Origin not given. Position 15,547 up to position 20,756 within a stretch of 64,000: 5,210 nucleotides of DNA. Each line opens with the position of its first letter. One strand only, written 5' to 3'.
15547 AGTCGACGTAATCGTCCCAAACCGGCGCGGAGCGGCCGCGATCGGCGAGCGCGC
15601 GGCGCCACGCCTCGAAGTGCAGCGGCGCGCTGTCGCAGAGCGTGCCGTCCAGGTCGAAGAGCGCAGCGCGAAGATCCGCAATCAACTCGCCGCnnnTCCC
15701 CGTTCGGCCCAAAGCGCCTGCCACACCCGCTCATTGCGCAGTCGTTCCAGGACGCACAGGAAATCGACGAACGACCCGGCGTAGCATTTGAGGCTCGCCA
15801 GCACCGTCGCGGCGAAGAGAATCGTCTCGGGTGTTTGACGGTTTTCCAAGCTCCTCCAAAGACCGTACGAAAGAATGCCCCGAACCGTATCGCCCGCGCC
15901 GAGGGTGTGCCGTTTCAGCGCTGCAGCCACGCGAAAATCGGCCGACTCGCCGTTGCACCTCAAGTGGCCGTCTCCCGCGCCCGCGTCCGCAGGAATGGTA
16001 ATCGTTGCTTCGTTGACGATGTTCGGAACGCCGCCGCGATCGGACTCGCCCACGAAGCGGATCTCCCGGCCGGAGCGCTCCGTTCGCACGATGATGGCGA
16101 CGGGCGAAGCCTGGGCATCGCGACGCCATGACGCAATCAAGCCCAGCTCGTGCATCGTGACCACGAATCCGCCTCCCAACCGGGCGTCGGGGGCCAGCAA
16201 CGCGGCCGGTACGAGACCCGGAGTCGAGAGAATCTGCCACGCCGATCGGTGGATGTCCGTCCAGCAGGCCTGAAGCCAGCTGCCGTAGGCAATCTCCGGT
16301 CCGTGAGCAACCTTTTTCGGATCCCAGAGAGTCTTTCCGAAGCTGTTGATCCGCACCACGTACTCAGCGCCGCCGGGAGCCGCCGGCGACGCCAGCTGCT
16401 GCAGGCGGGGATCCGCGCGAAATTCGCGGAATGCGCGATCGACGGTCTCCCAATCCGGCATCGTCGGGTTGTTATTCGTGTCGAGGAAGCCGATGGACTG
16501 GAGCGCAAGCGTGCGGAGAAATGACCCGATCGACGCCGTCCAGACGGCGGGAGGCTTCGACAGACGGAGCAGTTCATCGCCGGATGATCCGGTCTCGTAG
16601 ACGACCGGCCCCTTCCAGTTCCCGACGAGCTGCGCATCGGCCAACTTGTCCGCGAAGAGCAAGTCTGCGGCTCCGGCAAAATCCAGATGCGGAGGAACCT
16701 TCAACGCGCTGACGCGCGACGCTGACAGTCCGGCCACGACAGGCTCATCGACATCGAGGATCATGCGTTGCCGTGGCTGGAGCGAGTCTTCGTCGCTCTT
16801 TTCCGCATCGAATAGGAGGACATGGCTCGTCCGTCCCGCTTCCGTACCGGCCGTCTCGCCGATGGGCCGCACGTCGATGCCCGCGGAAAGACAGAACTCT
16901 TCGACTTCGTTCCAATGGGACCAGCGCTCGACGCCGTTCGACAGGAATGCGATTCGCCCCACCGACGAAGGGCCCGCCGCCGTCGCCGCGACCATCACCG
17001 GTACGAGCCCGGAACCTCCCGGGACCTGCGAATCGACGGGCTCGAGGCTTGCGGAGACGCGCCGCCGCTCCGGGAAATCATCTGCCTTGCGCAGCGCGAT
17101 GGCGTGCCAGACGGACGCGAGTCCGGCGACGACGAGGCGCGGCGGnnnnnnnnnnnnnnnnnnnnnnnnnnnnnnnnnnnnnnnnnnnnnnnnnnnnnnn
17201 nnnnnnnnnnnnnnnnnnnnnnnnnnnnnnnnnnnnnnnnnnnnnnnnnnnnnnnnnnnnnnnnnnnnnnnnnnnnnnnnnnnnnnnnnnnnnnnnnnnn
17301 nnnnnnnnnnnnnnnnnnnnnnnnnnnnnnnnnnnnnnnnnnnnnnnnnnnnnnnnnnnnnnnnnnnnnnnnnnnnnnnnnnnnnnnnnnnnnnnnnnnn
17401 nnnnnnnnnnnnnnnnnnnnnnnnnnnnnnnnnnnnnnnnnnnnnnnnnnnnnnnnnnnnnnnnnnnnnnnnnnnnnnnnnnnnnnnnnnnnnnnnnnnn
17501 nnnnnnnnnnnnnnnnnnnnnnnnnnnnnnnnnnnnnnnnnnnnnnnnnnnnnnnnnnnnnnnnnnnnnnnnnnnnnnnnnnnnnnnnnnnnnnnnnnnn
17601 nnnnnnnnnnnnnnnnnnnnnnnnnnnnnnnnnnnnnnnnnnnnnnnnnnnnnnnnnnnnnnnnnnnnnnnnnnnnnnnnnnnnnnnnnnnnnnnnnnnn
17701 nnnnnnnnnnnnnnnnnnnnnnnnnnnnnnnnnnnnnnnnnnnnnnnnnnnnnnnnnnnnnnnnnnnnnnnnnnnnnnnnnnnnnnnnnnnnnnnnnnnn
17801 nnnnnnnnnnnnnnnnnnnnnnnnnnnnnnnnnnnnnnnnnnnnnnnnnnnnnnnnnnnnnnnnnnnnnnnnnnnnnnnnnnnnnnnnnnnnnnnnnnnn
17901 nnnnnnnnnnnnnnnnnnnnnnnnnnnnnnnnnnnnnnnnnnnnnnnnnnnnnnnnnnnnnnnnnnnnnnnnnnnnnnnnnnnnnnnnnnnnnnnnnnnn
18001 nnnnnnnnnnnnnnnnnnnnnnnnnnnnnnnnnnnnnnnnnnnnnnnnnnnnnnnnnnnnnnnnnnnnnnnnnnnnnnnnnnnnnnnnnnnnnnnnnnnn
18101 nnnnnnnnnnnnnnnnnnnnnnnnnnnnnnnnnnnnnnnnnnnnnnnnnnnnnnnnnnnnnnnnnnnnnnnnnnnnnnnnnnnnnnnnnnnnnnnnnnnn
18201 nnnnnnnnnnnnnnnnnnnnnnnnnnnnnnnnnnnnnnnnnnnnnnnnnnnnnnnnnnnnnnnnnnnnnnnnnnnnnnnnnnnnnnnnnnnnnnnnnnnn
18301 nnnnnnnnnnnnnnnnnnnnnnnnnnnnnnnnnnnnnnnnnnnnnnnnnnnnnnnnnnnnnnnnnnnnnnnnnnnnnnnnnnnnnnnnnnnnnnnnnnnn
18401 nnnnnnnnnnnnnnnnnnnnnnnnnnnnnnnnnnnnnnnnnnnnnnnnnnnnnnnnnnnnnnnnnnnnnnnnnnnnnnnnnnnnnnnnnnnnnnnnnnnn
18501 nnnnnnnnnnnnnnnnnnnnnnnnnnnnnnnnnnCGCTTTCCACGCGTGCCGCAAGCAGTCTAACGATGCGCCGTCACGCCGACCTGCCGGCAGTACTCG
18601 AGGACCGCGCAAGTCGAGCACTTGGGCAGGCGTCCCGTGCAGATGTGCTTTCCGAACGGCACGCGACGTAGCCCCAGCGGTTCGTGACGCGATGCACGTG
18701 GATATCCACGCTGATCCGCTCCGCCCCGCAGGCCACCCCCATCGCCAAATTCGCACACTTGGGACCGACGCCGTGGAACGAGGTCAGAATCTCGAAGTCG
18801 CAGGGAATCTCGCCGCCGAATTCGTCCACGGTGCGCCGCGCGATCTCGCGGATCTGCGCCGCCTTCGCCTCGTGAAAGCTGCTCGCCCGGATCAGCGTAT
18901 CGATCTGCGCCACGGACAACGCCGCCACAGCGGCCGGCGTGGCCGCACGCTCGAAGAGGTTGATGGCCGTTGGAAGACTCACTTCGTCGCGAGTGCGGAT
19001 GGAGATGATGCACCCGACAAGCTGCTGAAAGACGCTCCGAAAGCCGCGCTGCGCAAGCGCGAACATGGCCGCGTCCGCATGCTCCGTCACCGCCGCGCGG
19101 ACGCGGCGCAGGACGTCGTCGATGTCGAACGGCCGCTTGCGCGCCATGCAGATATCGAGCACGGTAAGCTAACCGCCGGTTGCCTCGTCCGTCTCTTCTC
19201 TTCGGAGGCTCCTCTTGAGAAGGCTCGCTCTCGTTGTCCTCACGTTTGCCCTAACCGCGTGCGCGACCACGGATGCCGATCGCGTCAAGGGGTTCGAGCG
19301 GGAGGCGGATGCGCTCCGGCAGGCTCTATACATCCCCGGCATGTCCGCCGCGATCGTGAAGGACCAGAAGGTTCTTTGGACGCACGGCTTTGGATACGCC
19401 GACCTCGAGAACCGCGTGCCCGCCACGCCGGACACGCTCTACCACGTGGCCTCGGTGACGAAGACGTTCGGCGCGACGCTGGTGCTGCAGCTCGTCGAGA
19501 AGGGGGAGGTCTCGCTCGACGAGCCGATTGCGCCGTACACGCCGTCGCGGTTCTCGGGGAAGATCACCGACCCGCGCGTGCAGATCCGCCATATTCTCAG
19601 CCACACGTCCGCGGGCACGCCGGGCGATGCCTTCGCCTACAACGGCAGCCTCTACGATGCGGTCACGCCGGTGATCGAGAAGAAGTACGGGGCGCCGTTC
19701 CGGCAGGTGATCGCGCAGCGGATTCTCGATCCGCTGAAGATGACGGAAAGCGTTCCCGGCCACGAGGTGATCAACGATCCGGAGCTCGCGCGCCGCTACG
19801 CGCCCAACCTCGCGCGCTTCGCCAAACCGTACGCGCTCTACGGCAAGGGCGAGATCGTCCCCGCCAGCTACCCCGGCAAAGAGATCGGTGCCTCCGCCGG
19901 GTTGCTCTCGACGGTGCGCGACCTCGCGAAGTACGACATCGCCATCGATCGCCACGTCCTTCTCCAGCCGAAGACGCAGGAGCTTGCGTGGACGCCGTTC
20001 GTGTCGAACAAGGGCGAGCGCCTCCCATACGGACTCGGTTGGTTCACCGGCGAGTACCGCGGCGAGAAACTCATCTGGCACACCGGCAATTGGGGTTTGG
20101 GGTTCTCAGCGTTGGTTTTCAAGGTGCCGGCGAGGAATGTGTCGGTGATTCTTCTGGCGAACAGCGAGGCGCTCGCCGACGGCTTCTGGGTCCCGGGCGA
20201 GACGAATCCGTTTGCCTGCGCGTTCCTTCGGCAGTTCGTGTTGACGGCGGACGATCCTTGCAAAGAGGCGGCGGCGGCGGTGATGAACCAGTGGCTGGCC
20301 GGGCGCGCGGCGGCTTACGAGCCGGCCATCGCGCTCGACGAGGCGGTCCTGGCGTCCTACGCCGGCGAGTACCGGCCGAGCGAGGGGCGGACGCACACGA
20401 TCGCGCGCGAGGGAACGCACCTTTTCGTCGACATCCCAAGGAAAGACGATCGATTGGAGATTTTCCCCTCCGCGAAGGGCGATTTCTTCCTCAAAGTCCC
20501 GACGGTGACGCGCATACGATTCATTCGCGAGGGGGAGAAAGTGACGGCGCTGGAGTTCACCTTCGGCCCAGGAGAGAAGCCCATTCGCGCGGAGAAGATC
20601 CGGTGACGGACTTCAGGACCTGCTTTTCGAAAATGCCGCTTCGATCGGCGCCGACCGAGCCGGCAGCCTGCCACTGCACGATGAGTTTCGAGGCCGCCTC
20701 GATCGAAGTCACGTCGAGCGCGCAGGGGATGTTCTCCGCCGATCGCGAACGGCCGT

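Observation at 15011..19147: ~946-aa SIR2_2-domain protein (ThsA/DSR-like NADase architecture) translationally coupled to a HAD phosphatase and preceded by a frameshifted nth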

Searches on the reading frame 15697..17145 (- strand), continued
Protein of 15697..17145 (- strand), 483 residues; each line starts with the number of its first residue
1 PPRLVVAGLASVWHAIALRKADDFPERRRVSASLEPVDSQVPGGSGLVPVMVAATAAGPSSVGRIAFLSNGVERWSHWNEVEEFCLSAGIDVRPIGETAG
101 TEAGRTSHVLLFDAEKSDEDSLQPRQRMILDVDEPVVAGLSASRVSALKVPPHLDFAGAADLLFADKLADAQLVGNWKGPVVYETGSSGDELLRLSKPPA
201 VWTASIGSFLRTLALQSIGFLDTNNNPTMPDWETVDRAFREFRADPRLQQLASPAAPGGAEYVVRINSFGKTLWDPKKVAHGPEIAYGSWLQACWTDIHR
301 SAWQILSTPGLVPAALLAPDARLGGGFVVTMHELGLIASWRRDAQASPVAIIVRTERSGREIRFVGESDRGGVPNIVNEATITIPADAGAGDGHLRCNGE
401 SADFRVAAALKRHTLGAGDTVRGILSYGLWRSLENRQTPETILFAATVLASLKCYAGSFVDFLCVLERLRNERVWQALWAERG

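Call 81: predict_structure(alignment_id=A3)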
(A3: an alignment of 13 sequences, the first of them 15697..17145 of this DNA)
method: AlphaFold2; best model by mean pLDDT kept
length: 483 residues; sequences in the alignment: 13
mean_pLDDT: 69.8   pTM: 0.77
mean pLDDT of the five models: 69.8, 69.0, 68.5, 68.5, 65.2
residues with pLDDT >= 90: 69; 70-90: 223; 50-70: 80; < 50: 111
segments of 3 or more residues with pLDDT < 50: 9-44, 69-74, 87-90, 94-154
pLDDT, mean of each block of 10 residues (from residue 1): 58 33 30 27 53 69 51 48 49 46 37 36 34 32 35 57 74 77 76 79 87 89 86 88 86 68 82 74 85 89 82 73 88 88 85 90 92 84 84 92 82 68 86 83 93 76 80 90 60
secondary structure, 60 per line:
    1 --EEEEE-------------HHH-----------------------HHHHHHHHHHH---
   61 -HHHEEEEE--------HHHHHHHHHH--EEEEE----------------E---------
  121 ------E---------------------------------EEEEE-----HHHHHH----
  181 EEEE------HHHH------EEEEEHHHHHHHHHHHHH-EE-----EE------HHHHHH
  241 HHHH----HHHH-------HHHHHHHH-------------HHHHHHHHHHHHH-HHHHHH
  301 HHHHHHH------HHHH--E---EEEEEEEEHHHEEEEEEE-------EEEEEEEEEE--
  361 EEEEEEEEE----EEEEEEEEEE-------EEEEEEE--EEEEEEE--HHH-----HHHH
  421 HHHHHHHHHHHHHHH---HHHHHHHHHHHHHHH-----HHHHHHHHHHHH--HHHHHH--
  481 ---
elements in order: E3-7 H47-57 E65-69 H78-87 E90-94 E161-165 H171-176 E181-184 H191-194 E201-205 H206-218 H235-244 H249-252 H260-267 H281-293 H295-307 H314-317 E324-331 E335-341 E349-358 E361-369 E374-383 E391-397 E400-406 H417-435 H439-453 H459-470 H473-478

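Call 83: fold_search(model_id=the predicted structure, library=pdb)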
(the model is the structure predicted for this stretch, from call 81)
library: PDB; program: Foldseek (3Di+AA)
matches with E <= 10: 442; with E <= 0.001: 3
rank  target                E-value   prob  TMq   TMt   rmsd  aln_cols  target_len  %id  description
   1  2f02_B                3.5e-04  1.00  0.33  0.48  11.0       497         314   12  Crystal Structure of LacC from Enterococcus Faecalis in complex with ATP (released 2005-11-22)
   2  3ikh_A                4.8e-04  1.00  0.32  0.49  11.6       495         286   10  Crystal structure of Ribokinase in Complex with ATP and glycerol in the active site from Klebsiella pneumoniae (released 2009-08-18)
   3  2f02_A                5.6e-04  1.00  0.35  0.50  10.7       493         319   11  Crystal Structure of LacC from Enterococcus Faecalis in complex with ATP (released 2005-11-22)
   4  4gm6_A                1.3e-03  0.99  0.31  0.42  12.1       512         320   10  Crystal structure of PfkB family carbohydrate kinase(TARGET EFI-502146 FROM Listeria grayi DSM 20601 (released 2012-09-26)
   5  4gm6_B                1.6e-03  0.98  0.29  0.41  12.6       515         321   10  Crystal structure of PfkB family carbohydrate kinase(TARGET EFI-502146 FROM Listeria grayi DSM 20601 (released 2012-09-26)
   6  3ikh_B                1.7e-03  1.00  0.30  0.48  10.2       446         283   10  Crystal structure of Ribokinase in Complex with ATP and glycerol in the active site from Klebsiella pneumoniae (released 2009-08-18)
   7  2awd_B                1.8e-03  0.99  0.32  0.46  11.4       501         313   11  Crystal structure of LacC from Enterococcus faecalis (released 2005-09-13)
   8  2jg1_A                2.0e-03  1.00  0.34  0.49  11.2       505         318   11  STRUCTURE OF Staphylococcus aureus D-TAGATOSE-6-PHOSPHATE KINASE with cofactor and substrate (released 2007-04-24)
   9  7agk_B                2.1e-03  1.00  0.35  0.52  10.7       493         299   12  Crystal structure of E. coli SF kinase (YihV) in complex with product sulfofructose phosphate (SFP) (released 2021-04-14)
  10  7agk_D                3.3e-03  1.00  0.34  0.52  10.7       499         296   13  Crystal structure of E. coli SF kinase (YihV) in complex with product sulfofructose phosphate (SFP) (released 2021-04-14)
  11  7agk_C                3.5e-03  1.00  0.34  0.51  10.4       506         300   12  Crystal structure of E. coli SF kinase (YihV) in complex with product sulfofructose phosphate (SFP) (released 2021-04-14)
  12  1vm7_A                3.9e-03  0.99  0.30  0.46  12.3       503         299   11  Crystal structure of Ribokinase (TM0960) from Thermotoga maritima at 2.15 A resolution (released 2004-09-21)
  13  2rbc                  5.9e-03  0.99  0.35  0.52  11.2       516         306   10  Crystal structure of a putative ribokinase from Agrobacterium tumefaciens (released 2007-11-13)
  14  2afb_A                7.0e-03  0.96  0.31  0.42  10.8       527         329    9  Crystal structure of 2-dehydro-3- deoxygluconokinase (EC 2.7.1.45) (tm0067) from THERMOTOGA MARITIMA at 2.05 A resolut (released 2006-02-14)
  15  7ag6_A                7.4e-03  0.99  0.34  0.50  10.3       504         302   13  Crystal structure of SF kinase YihV from E. coli in complex with sulfofructose (SF), ADP-Mg (released 2021-04-14)
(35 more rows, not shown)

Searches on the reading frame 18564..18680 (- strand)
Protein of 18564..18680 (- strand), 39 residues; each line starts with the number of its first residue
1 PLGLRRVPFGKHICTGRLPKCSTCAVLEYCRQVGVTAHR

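Call 54: search_solved_structures(query=window:18564-18680:-, max_evalue=10, show_alignments=1)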
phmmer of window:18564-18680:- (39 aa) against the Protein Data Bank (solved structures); distinct sequences matched with E-value up to 10: 31.
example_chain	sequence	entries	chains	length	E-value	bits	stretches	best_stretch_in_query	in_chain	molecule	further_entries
1orn_A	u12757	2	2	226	0.032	17.5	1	5-32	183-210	Endonuclease III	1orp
1p59_A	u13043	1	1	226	0.032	17.5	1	5-32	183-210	Endonuclease III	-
5kn8_A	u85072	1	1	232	0.038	17.3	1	7-32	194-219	Adenine DNA glycosylase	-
5kn9_A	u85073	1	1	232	0.038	17.3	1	7-32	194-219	Adenine DNA glycosylase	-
3g0q_A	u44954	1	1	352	0.082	16.3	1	7-32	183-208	A/G-specific adenine glycosylase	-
1rrq_A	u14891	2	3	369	0.09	16.2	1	7-32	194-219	MutY | A/G-specific adenine glycosylase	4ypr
4yoq_A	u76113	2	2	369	0.09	16.2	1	7-32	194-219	A/G-specific adenine glycosylase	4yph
8a5c_A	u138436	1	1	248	0.19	15.1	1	7-31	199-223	Endonuclease III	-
8dwd_A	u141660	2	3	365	0.22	15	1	7-32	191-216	Adenine DNA glycosylase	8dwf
8dvp_A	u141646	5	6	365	0.22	15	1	7-32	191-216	Adenine DNA glycosylase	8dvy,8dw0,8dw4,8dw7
8dwe_A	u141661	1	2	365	0.22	15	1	7-32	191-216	Adenine DNA glycosylase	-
6q0c_A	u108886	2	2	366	0.22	15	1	7-32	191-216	A/G-specific adenine glycosylase | Adenine DNA glycosylase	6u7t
1rrs_A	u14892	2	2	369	0.22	14.9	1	7-32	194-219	MutY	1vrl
8a5f_A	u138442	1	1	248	0.22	14.9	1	7-31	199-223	Endonuclease III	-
9bs2_A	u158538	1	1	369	0.23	14.9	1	7-32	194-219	Adenine DNA glycosylase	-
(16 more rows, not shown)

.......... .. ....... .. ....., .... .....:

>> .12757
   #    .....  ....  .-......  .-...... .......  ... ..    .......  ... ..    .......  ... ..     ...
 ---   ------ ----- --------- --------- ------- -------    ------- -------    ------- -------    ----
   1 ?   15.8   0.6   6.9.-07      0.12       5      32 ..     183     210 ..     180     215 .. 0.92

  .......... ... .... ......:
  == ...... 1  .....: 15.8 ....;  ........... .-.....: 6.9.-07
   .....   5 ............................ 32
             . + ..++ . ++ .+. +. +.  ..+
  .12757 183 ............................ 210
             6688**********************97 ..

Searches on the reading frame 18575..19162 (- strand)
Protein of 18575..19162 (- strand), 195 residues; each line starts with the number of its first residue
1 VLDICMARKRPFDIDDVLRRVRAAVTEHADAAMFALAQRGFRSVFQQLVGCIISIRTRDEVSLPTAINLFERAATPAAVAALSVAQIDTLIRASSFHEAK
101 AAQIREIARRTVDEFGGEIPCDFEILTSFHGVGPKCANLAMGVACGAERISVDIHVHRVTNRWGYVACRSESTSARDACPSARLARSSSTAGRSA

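Call 3: search_protein_families(library=pfam, proteins=[window:18575-19162:-], max_evalue=0.01)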
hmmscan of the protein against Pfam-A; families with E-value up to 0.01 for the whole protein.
window:18575-19162:- (195 aa): 1 family
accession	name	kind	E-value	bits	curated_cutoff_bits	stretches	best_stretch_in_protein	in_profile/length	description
PF00730.31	HhH-GPD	-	1.3e-13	51.7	26.2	1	49-167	1-90/108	HhH-GPD superfamily base excision DNA repair protein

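Call 6: search_protein_families(library=ncbifam, proteins=[window:18575-19162:-], max_evalue=0.01)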
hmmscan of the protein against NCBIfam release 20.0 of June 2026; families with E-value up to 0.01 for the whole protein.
window:18575-19162:- (195 aa): 7 families
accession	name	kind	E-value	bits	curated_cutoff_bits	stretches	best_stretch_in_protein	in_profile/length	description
TIGR01083.1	nth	equivalog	3.7e-29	101.8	211.7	1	40-169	23-152/192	endonuclease III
NF007978.0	PRK10702.1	equivalog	2e-17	63.6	405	1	37-167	22-152/211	endonuclease III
NF053634.1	MonDNAglycDR2438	equivalog_domain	4.4e-09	36.2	400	1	42-174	18-158/219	monofunctional DNA glycosylase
TIGR01084.1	mutY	equivalog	8.5e-07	28.8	286.5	1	78-166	59-149/277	A/G-specific adenine glycosylase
NF010494.0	PRK13913.1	equivalog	0.00075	19.5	192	1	77-165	72-164/220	3-methyladenine DNA glycosylase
NF008132.0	PRK10880.1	equivalog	0.0011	18.1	427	1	64-163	47-149/351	A/G-specific adenine glycosylase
TIGR00588.1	ogg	subfamily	0.0062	15.7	397.85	0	124-182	220-277/310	8-oxoguanine DNA-glycosylase (ogg)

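Call 53: search_solved_structures(query=window:18575-19162:-, max_evalue=0.001, show_alignments=1)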
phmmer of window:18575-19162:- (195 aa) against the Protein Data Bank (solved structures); distinct sequences matched with E-value up to 0.001: 12.
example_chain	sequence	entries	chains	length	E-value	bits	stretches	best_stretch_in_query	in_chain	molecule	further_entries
9nzc_A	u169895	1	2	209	5.8e-24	88.1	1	39-168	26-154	Endonuclease III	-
9nzd_A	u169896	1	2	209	4.1e-23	85.4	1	39-168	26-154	Endonuclease III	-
1orn_A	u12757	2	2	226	6.5e-18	68.4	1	24-169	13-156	Endonuclease III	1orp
1p59_A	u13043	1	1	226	2.4e-17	66.6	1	24-169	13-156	Endonuclease III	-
2abk_A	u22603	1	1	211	6.7e-16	61.9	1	38-166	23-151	ENDONUCLEASE III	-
7rdt_A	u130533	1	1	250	2.6e-15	59.9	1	45-170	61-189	Isoform 3 of Endonuclease III-like protein 1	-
7rds_A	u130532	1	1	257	3.7e-15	59.5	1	45-170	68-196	Isoform 3 of Endonuclease III-like protein 1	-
1kea_A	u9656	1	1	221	4.4e-05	26.6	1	92-163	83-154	Possible G-T mismatches repair enzyme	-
4unf_A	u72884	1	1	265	5e-05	26.5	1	47-174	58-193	ENDONUCLEASE III-1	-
8a5f_A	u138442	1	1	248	7.7e-05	25.8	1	84-174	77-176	Endonuclease III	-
8a5c_A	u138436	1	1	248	0.00011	25.3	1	78-174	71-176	Endonuclease III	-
8dwd_A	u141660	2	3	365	0.00088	22.4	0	42-166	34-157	Adenine DNA glycosylase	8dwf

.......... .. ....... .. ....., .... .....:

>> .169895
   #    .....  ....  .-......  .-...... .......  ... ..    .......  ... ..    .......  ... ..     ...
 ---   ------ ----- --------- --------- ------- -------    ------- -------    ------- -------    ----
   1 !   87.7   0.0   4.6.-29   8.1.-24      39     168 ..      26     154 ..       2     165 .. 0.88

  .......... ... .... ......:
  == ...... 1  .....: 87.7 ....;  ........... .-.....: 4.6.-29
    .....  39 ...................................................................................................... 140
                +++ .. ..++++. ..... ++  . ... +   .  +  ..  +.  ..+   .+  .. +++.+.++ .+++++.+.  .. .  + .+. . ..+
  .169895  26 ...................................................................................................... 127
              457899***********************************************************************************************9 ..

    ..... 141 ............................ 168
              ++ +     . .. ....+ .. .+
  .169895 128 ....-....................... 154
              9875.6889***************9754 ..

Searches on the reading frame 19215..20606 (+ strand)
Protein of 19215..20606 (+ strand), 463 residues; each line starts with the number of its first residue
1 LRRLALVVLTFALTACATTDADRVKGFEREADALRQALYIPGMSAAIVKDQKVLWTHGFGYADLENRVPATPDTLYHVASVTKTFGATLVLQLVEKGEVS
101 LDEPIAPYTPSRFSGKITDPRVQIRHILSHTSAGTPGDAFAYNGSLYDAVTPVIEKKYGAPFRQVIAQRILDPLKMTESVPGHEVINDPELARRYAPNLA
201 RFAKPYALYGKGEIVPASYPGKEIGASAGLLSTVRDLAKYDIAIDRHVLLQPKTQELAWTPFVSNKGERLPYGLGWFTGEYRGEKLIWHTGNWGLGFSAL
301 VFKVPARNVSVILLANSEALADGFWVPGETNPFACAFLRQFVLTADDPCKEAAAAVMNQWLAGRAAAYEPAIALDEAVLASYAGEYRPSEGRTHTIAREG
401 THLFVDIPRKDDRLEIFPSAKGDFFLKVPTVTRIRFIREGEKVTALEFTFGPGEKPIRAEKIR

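Call 3: search_protein_families(library=pfam, proteins=[window:19215-20606:+], max_evalue=0.01)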
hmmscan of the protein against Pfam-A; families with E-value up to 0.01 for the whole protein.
window:19215-20606:+ (463 aa): 2 families
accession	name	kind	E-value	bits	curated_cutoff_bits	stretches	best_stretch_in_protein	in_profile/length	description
PF00144.29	Beta-lactamase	-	1.1e-56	192.8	27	1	33-319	4-312/329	Beta-lactamase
PF11954.13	DUF3471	-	1.1e-07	32.6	29.3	1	371-457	4-99/103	Domain of unknown function (DUF3471)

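Call 85: search_protein_families(library=padloc, proteins=[window:19215-20606:+], max_evalue=0.001)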
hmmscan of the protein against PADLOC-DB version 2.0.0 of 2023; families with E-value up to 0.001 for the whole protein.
window:19215-20606:+ (463 aa): 0 families
